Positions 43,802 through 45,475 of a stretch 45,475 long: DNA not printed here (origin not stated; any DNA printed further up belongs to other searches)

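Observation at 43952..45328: GT2-cytidylyltransferase fusion A heads the radical-SAM/NeuB module and is a distant paralogue of fusion B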

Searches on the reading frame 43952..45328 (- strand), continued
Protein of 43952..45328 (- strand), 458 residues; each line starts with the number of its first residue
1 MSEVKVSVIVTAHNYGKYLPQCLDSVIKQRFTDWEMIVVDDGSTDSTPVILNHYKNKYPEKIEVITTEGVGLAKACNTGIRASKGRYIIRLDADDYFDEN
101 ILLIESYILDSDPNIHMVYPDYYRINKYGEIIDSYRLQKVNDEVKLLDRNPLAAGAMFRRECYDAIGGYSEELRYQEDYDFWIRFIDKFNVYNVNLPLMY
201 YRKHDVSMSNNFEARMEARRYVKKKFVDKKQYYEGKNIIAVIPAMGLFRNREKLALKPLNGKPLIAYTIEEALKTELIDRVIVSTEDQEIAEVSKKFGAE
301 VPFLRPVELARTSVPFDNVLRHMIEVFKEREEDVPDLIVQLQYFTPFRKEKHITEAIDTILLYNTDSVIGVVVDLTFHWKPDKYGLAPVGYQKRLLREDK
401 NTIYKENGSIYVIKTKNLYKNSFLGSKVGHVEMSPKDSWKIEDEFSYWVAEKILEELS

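Call 57: search_protein_families(library=ncbifam, proteins=[L001:6794-7867:+, L001:7864-9012:+, L001:9009-10004:+, L001:3963-4994:+, L001:5002-6768:+, L001:477-2378:+, L004:3-1025:+, L004:7644-8816:+, L004:8813-9754:+], max_evalue=1e-8)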
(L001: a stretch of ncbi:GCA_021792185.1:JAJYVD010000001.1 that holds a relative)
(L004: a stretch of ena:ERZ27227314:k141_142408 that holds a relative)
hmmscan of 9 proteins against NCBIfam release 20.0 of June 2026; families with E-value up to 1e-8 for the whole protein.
L001:6794-7867:+ (357 aa): 11 families
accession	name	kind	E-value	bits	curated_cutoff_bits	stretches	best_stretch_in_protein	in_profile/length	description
TIGR03589.1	PseB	equivalog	7.3e-79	265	407.75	1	9-305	2-289/324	UDP-N-acetylglucosamine 4,6-dehydratase (inverting)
TIGR04130.1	FnlA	equivalog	1.7e-69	234.3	730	1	9-310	2-297/337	UDP-N-acetylglucosamine 4,6-dehydratase/5-epimerase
TIGR04180.1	EDH_00030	hypoth_equivalog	2.2e-17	63.1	475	1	14-134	1-124/297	NAD-dependent 4,6-dehydratase LegB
TIGR02622.1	CDP_4_6_dhtase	equivalog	1.7e-16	60.3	278.45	1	8-136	1-134/352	CDP-glucose 4,6-dehydratase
TIGR03466.1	HpnA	hypoth_equivalog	4.2e-15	55.5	367.65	1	13-136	2-118/327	hopanoid-associated sugar epimerase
TIGR01179.1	galE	equivalog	2.4e-14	52.9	262.3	1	13-178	1-180/332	UDP-glucose 4-epimerase GalE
TIGR01214.1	rmlD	equivalog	3.7e-12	45.9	224.05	1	13-246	1-223/285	dTDP-4-dehydrorhamnose reductase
NF042422.1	oxyalk_red_OleD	equivalog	8.9e-11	41.7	580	1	13-134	2-113/329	2-alkyl-3-oxoalkanoate reductase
NF042423.1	oxyalk_red_Shew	equivalog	1.2e-10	41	580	1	12-131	9-118/331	2-alkyl-3-oxoalkanoate reductase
NF041293.1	G6PDh_Azf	equivalog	2e-10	40.5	400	1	11-137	2-121/252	NAD-dependent glucose-6-phosphate dehydrogenase Azf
NF052578.1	StrlDmthSdmBMthl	equivalog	1.1e-09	38.5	600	1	14-142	3-123/328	sterol demethylase protein SdmB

L001:7864-9012:+ (382 aa): 5 families
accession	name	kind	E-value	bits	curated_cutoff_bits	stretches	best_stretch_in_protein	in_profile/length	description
NF041015.1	UDPsulfquin_syn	equivalog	1.4e-141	472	575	1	1-381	1-383/384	UDP-sulfoquinovose synthase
TIGR01181.1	dTDP_gluc_dehyt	equivalog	6.1e-15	55.1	365.1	1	62-357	46-305/321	dTDP-glucose 4,6-dehydratase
TIGR01179.1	galE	equivalog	2.4e-11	43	262.3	0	3-134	2-112/332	UDP-glucose 4-epimerase GalE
TIGR04180.1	EDH_00030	hypoth_equivalog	1.5e-09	37.4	475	0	4-153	2-130/297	NAD-dependent 4,6-dehydratase LegB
TIGR02622.1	CDP_4_6_dhtase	equivalog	4.6e-09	35.9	278.45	1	51-169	42-152/352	CDP-glucose 4,6-dehydratase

L001:9009-10004:+ (331 aa): 24 families
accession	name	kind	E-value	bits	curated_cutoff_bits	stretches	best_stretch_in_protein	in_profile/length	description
TIGR01181.1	dTDP_gluc_dehyt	equivalog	1.6e-55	188.4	365.1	1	6-326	2-313/321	dTDP-glucose 4,6-dehydratase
NF011728.1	PRK15181.1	equivalog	2.3e-48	165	760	1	4-326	16-339/348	Vi polysaccharide biosynthesis UDP-N-acetylglucosaminuronic acid C-4 epimerase TviC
TIGR04180.1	EDH_00030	hypoth_equivalog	1.5e-41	142.4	475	1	7-311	2-296/297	NAD-dependent 4,6-dehydratase LegB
TIGR01179.1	galE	equivalog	1.2e-39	136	262.3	1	7-323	3-324/332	UDP-glucose 4-epimerase GalE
NF007490.0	PRK10084.1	subfamily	9e-38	130.2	649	2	154-327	161-337/361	dTDP-glucose 4,6-dehydratase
NF007582.0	PRK10217.1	equivalog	1.7e-34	119.5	698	1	4-326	2-333/355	dTDP-glucose 4,6-dehydratase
TIGR02197.1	heptose_epim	equivalog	2.6e-32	112.3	274.6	1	7-319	2-308/316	ADP-glyceromanno-heptose 6-epimerase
NF047922.1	GDPFucSynFcl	equivalog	7.4e-21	74.9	500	1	80-328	47-305/308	GDP-L-fucose synthase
TIGR03589.1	PseB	equivalog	1.8e-18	66.6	407.75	1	4-271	5-244/324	UDP-N-acetylglucosamine 4,6-dehydratase (inverting)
NF042423.1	oxyalk_red_Shew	equivalog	9.4e-18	64.4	580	1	6-243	11-223/331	2-alkyl-3-oxoalkanoate reductase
NF008360.0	PRK11150.1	equivalog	4.3e-17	62.3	452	1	7-270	3-253/310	ADP-glyceromanno-heptose 6-epimerase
NF007956.0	PRK10675.1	subfamily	1.4e-16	60.6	394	1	7-168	4-157/338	UDP-glucose 4-epimerase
NF042422.1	oxyalk_red_OleD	equivalog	1.1e-15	57.8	580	1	48-266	26-245/329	2-alkyl-3-oxoalkanoate reductase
TIGR03466.1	HpnA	hypoth_equivalog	1.9e-15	56.6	367.65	1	6-274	3-249/327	hopanoid-associated sugar epimerase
TIGR04130.1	FnlA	equivalog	2.4e-15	56.3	730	1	4-277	5-248/337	UDP-N-acetylglucosamine 4,6-dehydratase/5-epimerase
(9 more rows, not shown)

L001:3963-4994:+ (343 aa): 1 family
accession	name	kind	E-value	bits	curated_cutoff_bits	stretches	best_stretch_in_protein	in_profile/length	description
TIGR04371.1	methyltran_NanM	subfamily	1.8e-32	113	44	1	104-281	99-273/273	putative sugar O-methyltransferase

L001:5002-6768:+ (588 aa): 0 families

L001:477-2378:+ (633 aa): 1 family
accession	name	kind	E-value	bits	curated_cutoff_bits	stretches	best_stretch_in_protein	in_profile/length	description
TIGR04417.1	PFTS_polysacc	subfamily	1.2e-50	173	100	1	163-591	99-522/522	polysaccharide biosynthesis PFTS motif protein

L004:3-1025:+ (340 aa): 2 families
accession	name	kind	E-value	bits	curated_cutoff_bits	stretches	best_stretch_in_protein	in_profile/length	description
NF046086.1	BFO_1060_trans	domain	5.8e-15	55.3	200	1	90-332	106-364/365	BFO_1060 family glycosyltransferase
TIGR04396.2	surf_polysacc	subfamily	5.4e-14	52.2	125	1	177-336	218-367/427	surface carbohydrate biosynthesis protein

L004:7644-8816:+ (390 aa): 5 families
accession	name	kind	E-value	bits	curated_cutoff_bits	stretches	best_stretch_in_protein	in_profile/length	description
NF041015.1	UDPsulfquin_syn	equivalog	1.1e-180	600.6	575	1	1-385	1-384/384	UDP-sulfoquinovose synthase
TIGR01181.1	dTDP_gluc_dehyt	equivalog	1.1e-17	64.1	365.1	0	239-362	191-309/321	dTDP-glucose 4,6-dehydratase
TIGR04180.1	EDH_00030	hypoth_equivalog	3e-11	42.9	475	0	61-153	43-129/297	NAD-dependent 4,6-dehydratase LegB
NF007956.0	PRK10675.1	subfamily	8.4e-11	41.6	394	1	1-135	1-115/338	UDP-glucose 4-epimerase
TIGR01179.1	galE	equivalog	1.3e-10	40.7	262.3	1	2-150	1-126/332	UDP-glucose 4-epimerase GalE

L004:8813-9754:+ (313 aa): 22 families
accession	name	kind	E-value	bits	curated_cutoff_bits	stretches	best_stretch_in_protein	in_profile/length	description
TIGR01179.1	galE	equivalog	4e-34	117.9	262.3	1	3-304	2-321/332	UDP-glucose 4-epimerase GalE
TIGR01181.1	dTDP_gluc_dehyt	equivalog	5.1e-27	94.8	365.1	1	3-302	2-305/321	dTDP-glucose 4,6-dehydratase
TIGR02197.1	heptose_epim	equivalog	9.7e-25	87.4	274.6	1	5-302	3-307/316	ADP-glyceromanno-heptose 6-epimerase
TIGR04180.1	EDH_00030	hypoth_equivalog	5.8e-23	81.4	475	1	38-255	46-258/297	NAD-dependent 4,6-dehydratase LegB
TIGR01214.1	rmlD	equivalog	8.8e-21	74.2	224.05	1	2-265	1-238/285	dTDP-4-dehydrorhamnose reductase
NF007956.0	PRK10675.1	subfamily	1.5e-19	70.3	394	1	1-304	1-325/338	UDP-glucose 4-epimerase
NF041015.1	UDPsulfquin_syn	equivalog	3.5e-17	62.4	575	1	181-306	237-361/384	UDP-sulfoquinovose synthase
TIGR03466.1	HpnA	hypoth_equivalog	2e-15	56.5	367.65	1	5-254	5-247/327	hopanoid-associated sugar epimerase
NF008872.0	PRK11908.1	equivalog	3e-15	56.1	294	1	2-274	3-287/349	bifunctional UDP-4-keto-pentose/UDP-xylose synthase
NF043036.1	ErythonDh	equivalog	3.8e-15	55.9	325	1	1-145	1-158/321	D-erythronate dehydrogenase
NF047922.1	GDPFucSynFcl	equivalog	6.5e-15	55.4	500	1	2-306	4-299/308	GDP-L-fucose synthase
NF007490.0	PRK10084.1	subfamily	8.8e-15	54.5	649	1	124-301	155-327/361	dTDP-glucose 4,6-dehydratase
NF007582.0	PRK10217.1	equivalog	1.2e-13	50.9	698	1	2-253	3-270/355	dTDP-glucose 4,6-dehydratase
NF042423.1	oxyalk_red_Shew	equivalog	6.2e-13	48.5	580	1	3-110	11-116/331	2-alkyl-3-oxoalkanoate reductase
TIGR03589.1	PseB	equivalog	8.4e-13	48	407.75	1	6-251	10-242/324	UDP-N-acetylglucosamine 4,6-dehydratase (inverting)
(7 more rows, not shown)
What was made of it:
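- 45309..45475 (-): 3' end of an upstream SDR (TviC/GalE-like) gene that overlaps fusion A by 20 nt; the gene runs off the window. The orthologous neighbour in L001 (9009-10004) scores as an SDR epimerase/dehydratase (call 57).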

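Call 66: search_protein_families(library=pfam, proteins=[L028:1683-2690:-, L028:2998-4008:-, L028:4094-5044:+, L028:5845-7530:-, L028:7606-8442:-, L028:8798-9790:-, L028:13728-15359:+, L028:15425-16153:+, L028:17001-18014:+, L028:18011-18778:+], max_evalue=0.00001)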
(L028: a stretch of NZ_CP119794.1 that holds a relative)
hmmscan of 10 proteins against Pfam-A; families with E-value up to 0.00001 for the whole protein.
L028:1683-2690:- (335 aa): 3 families
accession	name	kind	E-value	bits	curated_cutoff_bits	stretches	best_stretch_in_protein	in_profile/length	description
PF00535.33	Glycos_transf_2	-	1.4e-29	103.6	23.3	1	29-143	1-114/168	Glycosyl transferase family 2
PF10111.15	Glyco_tranf_2_2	-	2.6e-16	60.4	27.3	1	30-132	2-104/276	Glycosyltransferase like family 2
PF13641.12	Glyco_tranf_2_3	-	5.3e-12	46.7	27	1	28-152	3-126/230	Glycosyltransferase like family 2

L028:2998-4008:- (336 aa): 1 family
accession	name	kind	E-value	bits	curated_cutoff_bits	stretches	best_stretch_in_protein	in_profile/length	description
PF04932.20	Wzy_C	-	1.5e-15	57.7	31.7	1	205-324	2-118/149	O-Antigen ligase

L028:4094-5044:+ (316 aa): 0 families

L028:5845-7530:- (561 aa): 0 families

L028:7606-8442:- (278 aa): 0 families

L028:8798-9790:- (330 aa): 2 families
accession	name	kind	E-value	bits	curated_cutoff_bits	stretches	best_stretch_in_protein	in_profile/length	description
PF16254.10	DUF4910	-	4.1e-50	170.4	26.6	1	11-257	2-156/247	Domain of unknown function (DUF4910)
PF09940.16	DUF2172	-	5.7e-39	132.8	27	1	60-151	1-91/92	Domain of unknown function (DUF2172)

L028:13728-15359:+ (543 aa): 0 families

L028:15425-16153:+ (242 aa): 2 families
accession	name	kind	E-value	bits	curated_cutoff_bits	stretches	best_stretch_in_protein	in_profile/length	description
PF02348.25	CTP_transf_3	-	6.9e-17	62.4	22.6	1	26-164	4-142/217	Cytidylyltransferase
PF12804.13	NTP_transf_3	-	4.5e-13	50.1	27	1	29-176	11-151/160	MobA-like NTP transferase domain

L028:17001-18014:+ (337 aa): 0 families

L028:18011-18778:+ (255 aa): 2 families
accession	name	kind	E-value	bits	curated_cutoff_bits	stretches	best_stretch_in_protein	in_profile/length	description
PF00551.24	Formyl_trans_N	-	4e-26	92.3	26.1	1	63-175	66-179/181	Formyl transferase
PF18216.6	N_formyltrans_C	-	1.5e-15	57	25.8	1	203-251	2-51/52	N-formyltransferase dimerization C-terminal domain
